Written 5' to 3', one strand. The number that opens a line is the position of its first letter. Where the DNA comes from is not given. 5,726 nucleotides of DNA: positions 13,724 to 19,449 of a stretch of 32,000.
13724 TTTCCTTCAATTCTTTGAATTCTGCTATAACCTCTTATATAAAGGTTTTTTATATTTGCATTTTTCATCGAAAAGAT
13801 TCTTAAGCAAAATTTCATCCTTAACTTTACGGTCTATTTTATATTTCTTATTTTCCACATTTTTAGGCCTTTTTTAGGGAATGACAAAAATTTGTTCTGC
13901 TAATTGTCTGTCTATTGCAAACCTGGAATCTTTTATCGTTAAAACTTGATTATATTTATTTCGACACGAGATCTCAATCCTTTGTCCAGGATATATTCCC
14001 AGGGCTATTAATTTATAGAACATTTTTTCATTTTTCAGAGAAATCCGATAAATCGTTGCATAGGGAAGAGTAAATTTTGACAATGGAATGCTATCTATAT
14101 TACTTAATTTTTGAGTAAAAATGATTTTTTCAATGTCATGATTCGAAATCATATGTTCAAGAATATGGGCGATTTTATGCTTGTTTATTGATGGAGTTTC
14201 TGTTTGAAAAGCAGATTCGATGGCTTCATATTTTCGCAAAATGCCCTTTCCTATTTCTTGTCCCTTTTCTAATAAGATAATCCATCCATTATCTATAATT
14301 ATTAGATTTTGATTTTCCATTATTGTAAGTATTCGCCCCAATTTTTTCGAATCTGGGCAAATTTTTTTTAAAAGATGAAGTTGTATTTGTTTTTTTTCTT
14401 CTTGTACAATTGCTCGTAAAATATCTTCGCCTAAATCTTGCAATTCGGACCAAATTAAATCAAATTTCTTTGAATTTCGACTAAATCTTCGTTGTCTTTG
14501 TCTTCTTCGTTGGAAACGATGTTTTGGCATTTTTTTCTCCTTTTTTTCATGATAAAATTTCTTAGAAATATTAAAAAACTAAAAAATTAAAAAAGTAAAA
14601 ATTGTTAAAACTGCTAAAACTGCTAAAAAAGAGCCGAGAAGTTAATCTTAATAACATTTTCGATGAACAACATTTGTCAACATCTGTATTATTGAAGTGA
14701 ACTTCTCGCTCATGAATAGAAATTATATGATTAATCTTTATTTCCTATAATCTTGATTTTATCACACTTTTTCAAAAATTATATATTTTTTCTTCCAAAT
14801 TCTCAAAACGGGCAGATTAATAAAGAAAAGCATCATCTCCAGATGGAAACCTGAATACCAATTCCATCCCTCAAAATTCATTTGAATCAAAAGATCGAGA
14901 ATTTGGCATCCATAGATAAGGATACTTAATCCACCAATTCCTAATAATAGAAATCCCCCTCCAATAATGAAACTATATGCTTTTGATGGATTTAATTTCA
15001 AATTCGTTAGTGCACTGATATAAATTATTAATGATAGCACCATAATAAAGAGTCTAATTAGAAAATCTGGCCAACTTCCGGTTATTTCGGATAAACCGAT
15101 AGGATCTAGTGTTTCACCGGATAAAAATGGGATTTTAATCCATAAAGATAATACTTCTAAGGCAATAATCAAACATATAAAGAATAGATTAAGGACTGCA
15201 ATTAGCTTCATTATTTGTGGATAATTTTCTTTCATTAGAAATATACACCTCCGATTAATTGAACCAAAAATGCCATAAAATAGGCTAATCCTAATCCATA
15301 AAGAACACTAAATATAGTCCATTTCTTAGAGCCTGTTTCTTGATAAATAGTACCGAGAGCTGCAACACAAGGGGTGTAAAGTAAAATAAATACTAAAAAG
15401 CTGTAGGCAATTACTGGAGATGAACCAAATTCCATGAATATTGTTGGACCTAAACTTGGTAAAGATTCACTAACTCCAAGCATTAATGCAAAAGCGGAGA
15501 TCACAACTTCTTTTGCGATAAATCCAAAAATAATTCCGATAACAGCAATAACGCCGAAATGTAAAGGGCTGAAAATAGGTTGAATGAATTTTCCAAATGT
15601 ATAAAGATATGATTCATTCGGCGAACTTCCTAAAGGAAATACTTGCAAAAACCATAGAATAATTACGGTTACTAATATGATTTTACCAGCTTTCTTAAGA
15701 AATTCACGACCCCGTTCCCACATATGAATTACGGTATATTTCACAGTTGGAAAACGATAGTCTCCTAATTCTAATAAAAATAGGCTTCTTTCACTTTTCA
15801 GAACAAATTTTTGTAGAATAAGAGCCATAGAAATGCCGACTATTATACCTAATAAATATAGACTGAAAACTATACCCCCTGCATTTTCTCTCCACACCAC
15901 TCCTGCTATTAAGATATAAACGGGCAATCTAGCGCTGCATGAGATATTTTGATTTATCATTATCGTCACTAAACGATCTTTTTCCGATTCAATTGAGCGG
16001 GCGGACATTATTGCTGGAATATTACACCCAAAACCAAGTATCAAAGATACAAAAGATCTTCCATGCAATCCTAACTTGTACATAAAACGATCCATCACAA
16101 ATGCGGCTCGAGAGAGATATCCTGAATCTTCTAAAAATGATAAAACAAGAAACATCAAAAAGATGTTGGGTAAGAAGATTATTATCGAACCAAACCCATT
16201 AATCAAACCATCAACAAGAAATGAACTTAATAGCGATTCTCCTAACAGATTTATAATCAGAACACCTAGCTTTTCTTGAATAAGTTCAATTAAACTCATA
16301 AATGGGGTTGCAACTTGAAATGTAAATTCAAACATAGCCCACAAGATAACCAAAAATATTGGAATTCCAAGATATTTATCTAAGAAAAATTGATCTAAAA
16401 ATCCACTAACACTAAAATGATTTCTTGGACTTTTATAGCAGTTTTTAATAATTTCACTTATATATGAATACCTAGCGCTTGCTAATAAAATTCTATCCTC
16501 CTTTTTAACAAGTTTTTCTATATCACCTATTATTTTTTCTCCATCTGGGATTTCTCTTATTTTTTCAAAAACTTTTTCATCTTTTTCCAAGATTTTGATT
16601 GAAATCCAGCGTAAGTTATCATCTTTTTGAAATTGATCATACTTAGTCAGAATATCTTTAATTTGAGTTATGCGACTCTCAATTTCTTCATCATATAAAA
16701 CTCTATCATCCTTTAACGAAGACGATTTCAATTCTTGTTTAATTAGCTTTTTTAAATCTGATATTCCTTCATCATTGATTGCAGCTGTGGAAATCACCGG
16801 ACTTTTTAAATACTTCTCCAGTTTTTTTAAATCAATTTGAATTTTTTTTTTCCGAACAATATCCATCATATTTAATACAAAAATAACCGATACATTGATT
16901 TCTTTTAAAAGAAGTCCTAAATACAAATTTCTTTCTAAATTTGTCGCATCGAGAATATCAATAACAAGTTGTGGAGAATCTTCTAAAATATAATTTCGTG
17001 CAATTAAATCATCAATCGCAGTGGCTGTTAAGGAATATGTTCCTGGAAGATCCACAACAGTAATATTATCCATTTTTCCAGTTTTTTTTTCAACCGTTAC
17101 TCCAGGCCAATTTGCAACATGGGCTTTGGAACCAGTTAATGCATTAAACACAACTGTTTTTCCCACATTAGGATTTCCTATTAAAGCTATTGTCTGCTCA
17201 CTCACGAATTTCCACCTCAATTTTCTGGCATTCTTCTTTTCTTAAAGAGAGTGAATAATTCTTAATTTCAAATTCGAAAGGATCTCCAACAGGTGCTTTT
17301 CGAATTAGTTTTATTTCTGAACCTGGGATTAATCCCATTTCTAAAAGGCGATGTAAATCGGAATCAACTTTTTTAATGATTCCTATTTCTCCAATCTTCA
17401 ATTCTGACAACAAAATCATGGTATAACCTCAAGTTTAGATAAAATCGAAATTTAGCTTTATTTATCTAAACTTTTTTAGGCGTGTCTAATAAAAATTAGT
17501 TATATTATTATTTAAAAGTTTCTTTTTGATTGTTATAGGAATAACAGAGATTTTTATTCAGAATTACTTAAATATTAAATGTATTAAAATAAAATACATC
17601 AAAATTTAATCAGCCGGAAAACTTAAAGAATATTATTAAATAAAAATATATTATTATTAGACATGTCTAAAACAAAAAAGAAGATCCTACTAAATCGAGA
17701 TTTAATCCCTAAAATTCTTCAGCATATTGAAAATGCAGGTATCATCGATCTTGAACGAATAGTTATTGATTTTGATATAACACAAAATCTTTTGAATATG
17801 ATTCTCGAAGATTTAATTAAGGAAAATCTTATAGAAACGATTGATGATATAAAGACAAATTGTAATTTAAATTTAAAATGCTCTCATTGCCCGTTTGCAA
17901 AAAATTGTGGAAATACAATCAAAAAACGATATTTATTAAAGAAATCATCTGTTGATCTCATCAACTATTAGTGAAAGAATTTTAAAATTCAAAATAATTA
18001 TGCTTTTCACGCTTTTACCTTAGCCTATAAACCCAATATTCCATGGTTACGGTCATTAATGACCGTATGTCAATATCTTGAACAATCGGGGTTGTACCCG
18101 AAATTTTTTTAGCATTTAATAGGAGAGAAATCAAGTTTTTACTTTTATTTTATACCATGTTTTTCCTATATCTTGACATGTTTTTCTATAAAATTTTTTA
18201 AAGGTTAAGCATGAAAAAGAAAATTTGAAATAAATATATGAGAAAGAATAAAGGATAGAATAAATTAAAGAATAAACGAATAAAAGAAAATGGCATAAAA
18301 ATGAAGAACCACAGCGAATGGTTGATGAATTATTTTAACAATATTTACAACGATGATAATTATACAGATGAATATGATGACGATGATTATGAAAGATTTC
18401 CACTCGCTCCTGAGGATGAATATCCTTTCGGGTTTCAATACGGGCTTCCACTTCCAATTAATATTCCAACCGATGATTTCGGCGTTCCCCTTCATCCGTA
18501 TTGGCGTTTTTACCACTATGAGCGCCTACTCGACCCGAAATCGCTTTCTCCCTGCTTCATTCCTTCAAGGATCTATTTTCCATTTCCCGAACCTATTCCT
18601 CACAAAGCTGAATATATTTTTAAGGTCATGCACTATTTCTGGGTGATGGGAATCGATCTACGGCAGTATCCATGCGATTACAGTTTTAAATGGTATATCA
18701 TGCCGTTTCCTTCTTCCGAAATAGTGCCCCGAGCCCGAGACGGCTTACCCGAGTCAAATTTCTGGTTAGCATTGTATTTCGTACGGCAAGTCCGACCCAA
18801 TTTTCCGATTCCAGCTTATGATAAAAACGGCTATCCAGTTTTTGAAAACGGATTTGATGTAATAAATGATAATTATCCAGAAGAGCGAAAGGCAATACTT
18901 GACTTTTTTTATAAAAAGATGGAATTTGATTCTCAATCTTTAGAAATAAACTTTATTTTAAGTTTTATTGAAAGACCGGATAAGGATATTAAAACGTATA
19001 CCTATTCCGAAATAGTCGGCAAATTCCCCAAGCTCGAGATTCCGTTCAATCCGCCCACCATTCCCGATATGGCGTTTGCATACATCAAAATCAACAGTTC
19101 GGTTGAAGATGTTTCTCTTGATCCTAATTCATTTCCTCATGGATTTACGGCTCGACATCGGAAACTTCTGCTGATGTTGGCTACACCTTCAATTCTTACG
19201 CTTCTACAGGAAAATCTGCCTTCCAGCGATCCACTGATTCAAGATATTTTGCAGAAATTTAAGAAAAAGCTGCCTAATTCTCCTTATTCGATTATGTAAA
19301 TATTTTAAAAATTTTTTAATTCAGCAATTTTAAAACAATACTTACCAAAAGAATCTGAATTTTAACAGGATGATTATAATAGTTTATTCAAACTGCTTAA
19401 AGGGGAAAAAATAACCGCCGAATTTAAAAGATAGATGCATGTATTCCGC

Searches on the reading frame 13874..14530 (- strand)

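Call 7: search_protein_families(library=pfam, proteins=[window:13874-14530:-], max_evalue=0.01)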
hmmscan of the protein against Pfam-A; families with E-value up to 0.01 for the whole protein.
window:13874-14530:- (218 aa): 2 families
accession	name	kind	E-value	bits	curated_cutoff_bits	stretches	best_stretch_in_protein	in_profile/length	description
PF04023.20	FeoA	-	5.4e-09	36.4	23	1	158-217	12-73/74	FeoA domain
PF02742.21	Fe_dep_repr_C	-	4.1e-05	23.9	27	1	88-136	2-52/70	Iron dependent repressor, metal binding and dimerisation domain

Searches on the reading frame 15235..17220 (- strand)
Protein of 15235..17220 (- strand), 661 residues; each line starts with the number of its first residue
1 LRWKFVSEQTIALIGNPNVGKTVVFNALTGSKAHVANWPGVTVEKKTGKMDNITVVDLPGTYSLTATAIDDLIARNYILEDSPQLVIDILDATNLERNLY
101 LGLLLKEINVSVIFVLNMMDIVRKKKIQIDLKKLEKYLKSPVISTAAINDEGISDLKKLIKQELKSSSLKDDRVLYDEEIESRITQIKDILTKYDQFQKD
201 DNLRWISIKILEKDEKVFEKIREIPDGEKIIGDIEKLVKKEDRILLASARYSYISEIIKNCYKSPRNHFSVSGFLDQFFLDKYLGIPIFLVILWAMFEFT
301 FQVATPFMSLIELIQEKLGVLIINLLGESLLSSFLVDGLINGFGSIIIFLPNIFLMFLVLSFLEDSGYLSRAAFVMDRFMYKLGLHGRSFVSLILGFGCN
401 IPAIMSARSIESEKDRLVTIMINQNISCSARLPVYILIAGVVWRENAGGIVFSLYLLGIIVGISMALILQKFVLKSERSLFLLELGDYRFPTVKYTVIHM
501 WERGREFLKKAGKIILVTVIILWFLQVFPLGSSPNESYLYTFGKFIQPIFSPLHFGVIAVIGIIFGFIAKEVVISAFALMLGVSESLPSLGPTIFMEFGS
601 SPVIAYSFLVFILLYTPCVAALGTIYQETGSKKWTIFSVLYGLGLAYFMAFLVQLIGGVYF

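Call 7: search_protein_families(library=pfam, proteins=[window:15235-17220:-], max_evalue=0.01)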
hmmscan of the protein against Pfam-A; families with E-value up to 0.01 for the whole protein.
window:15235-17220:- (661 aa): 8 families
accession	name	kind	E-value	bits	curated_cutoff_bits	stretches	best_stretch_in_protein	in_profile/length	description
PF02421.24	FeoB_N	-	4.4e-58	195.7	27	1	10-159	2-155/156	Ferrous iron transport protein B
PF07670.19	Gate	-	7.1e-36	123.3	29.6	2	347-440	2-102/104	Nucleoside recognition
PF01926.29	MMR_HSR1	-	3e-17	63.2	21.9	1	10-117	1-112/113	50S ribosome-binding GTPase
PF07664.17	FeoB_C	-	1.3e-16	60.4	26.6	1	451-503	1-54/54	Ferrous iron transport protein B C terminus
PF17910.6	FeoB_Cyto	-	4.9e-15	56.2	23.4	1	176-263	1-90/90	FeoB cytosolic helical domain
PF03193.22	RsgA_GTPase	-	0.0015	18.8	30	0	103-163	47-107/174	RsgA GTPase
PF09439.16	SRPRB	-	0.0017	18.2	25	1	8-78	3-73/178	Signal recognition particle receptor beta subunit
PF10662.15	PduV-EutP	-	0.0061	16.8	21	0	10-161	3-142/143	Ethanolamine utilisation - propanediol utilisation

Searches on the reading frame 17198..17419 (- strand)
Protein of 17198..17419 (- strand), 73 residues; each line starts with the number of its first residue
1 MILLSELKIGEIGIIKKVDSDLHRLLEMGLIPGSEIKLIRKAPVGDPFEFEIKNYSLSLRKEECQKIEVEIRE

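Call 7: search_protein_families(library=pfam, proteins=[window:17198-17419:-], max_evalue=0.01)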
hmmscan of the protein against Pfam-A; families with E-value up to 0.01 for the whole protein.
window:17198-17419:- (73 aa): 1 family
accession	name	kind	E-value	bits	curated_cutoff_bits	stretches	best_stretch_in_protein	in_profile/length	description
PF04023.20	FeoA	-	1e-21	77.2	23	1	3-70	2-73/74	FeoA domain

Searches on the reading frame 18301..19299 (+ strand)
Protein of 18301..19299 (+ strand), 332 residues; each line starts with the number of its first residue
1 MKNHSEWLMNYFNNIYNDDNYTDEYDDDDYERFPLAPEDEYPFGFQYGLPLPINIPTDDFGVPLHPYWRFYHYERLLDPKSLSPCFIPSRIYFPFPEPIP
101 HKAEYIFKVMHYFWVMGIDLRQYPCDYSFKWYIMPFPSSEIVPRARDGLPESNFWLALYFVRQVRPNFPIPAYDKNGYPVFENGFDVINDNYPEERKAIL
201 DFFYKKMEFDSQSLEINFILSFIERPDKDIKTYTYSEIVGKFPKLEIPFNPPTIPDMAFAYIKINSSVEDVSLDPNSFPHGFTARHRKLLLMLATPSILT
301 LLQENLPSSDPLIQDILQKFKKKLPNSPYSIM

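Call 7: search_protein_families(library=pfam, proteins=[window:18301-19299:+], max_evalue=0.01)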
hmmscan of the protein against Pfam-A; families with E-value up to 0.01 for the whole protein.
window:18301-19299:+ (332 aa): 0 families

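Call 10: search_protein_families(library=phrogs, proteins=[window:18301-19299:+], max_evalue=0.01)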
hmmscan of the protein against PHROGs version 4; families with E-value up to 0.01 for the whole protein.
window:18301-19299:+ (332 aa): 0 families

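Call 11: search_protein_families(library=ncbifam, proteins=[window:18301-19299:+], max_evalue=0.01)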
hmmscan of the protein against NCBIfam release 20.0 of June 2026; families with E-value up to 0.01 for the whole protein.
window:18301-19299:+ (332 aa): 0 families

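Call 36: find_homologous_proteins(query=window:18301-19296:+)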
Query window:18301-19296:+ (332 aa): 1 proteins with E <= 0.001 among 485 candidates. Only proteins of 182 to 581 residues were searched: fused or split forms outside these lengths cannot appear, so this answer is no evidence that the protein stands alone or is whole; lengths 'longer' or 'shorter' looks for them.
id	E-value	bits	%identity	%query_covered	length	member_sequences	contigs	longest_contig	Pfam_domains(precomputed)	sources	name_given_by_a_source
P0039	1.5e-203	694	89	100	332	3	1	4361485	-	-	-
